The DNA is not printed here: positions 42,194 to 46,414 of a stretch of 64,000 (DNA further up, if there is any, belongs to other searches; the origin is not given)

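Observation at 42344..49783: Unassigned ~85-100-aa repeat domain shared by a secreted amidase/SpoIID mega-hydrolase and a secreted S8 protease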

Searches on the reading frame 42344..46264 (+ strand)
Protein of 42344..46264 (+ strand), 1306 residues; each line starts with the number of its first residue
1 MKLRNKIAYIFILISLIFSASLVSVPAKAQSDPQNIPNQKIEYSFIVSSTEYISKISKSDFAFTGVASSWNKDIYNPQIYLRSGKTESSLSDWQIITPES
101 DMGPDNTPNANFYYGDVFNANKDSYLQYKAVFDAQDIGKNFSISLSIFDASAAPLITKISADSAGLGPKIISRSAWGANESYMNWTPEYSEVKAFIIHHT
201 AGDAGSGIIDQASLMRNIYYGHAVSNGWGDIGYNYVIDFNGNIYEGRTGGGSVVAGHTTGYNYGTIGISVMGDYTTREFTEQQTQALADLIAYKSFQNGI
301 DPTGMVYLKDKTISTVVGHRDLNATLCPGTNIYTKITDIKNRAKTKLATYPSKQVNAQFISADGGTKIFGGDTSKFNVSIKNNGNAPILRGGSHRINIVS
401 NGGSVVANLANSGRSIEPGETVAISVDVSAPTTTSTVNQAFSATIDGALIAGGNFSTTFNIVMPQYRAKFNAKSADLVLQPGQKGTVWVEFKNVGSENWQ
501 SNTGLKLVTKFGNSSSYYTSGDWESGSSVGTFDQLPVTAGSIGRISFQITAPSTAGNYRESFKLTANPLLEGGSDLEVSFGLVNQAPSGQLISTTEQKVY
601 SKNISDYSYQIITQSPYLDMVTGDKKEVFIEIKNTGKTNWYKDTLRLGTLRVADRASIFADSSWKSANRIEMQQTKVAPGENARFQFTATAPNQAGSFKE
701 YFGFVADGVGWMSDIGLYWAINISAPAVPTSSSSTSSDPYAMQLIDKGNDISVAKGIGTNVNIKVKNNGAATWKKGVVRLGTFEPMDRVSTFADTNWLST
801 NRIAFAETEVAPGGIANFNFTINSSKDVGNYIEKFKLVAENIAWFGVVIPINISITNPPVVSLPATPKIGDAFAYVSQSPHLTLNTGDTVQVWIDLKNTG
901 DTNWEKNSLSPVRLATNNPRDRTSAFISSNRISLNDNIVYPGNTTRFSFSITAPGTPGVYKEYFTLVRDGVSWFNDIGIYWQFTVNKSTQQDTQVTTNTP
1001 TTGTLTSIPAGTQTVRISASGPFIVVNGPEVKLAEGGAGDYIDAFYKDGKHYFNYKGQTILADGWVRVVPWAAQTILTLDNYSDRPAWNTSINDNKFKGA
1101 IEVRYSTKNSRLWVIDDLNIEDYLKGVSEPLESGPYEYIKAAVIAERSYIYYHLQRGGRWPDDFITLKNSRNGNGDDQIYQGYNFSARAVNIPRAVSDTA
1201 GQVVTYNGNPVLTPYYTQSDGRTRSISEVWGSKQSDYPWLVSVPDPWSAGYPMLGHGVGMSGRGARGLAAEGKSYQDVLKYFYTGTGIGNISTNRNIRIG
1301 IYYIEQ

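Call 3: search_protein_families(library=pfam, proteins=[window:42344-46264:+], max_evalue=1)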
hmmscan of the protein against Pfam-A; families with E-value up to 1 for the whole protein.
window:42344-46264:+ (1306 aa): 10 families
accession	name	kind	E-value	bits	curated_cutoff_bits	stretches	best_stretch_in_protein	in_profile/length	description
PF16158.11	N_BRCA1_IG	-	1.1e-31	110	28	4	891-974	16-98/108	Ig-like domain from next to BRCA1 gene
PF01510.30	Amidase_2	-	8.8e-19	68.6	26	1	190-329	3-130/131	N-acetylmuramoyl-L-alanine amidase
PF08486.15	SpoIID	-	1.1e-09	39.2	23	1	1109-1206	2-97/97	Stage II sporulation protein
PF10633.15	NPCBM_assoc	-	1.9e-05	25.2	24.4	1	371-440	4-70/78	NPCBM-associated, NEW3 domain of alpha-galactosidase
PF16116.10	DUF4832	-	0.00061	20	29.2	1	367-435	117-187/216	Domain of unknown function (DUF4832)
PF22067.2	Cep192_D3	-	0.014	15.9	27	1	449-498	25-74/99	Cep192 domain 3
PF07705.17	CARDB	-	0.043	14.5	22.7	1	366-446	13-84/101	CARDB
PF14016.12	DUF4232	-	0.082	13.5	27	0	474-539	61-127/129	Domain of unknown function (DUF4232)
PF14326.11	DUF4384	-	0.15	12.6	27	0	661-692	36-67/81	Domain of unknown function (DUF4384)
PF06280.18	fn3_5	-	0.29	12.3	27.6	1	623-705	7-96/112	Fn3-like domain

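Call 4: search_protein_families(library=ncbifam, proteins=[window:42344-46264:+], max_evalue=1)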
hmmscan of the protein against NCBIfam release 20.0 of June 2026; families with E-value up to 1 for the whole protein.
window:42344-46264:+ (1306 aa): 3 families
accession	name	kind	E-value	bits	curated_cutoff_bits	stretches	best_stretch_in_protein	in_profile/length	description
TIGR02669.1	SpoIID_LytB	domain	7.7e-30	104.7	83.3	2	1114-1249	2-127/270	SpoIID/LytB domain-containing protein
TIGR02870.1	spore_II_D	equivalog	1.8e-23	83.2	234.75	2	1114-1249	68-211/338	stage II sporulation protein D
NF041894.1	MXAN_6652_fam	equivalog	0.02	14.5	200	0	664-700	92-128/203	MXAN_6652 family MXYO-CTERM-anchored protein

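Call 23: find_encoding_contigs(protein=window:42344-46264:+, flank=3000, max_places=4)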
Protein window:42344-46264:+ (1306 aa): no gene with exactly this product is on record in the collection.
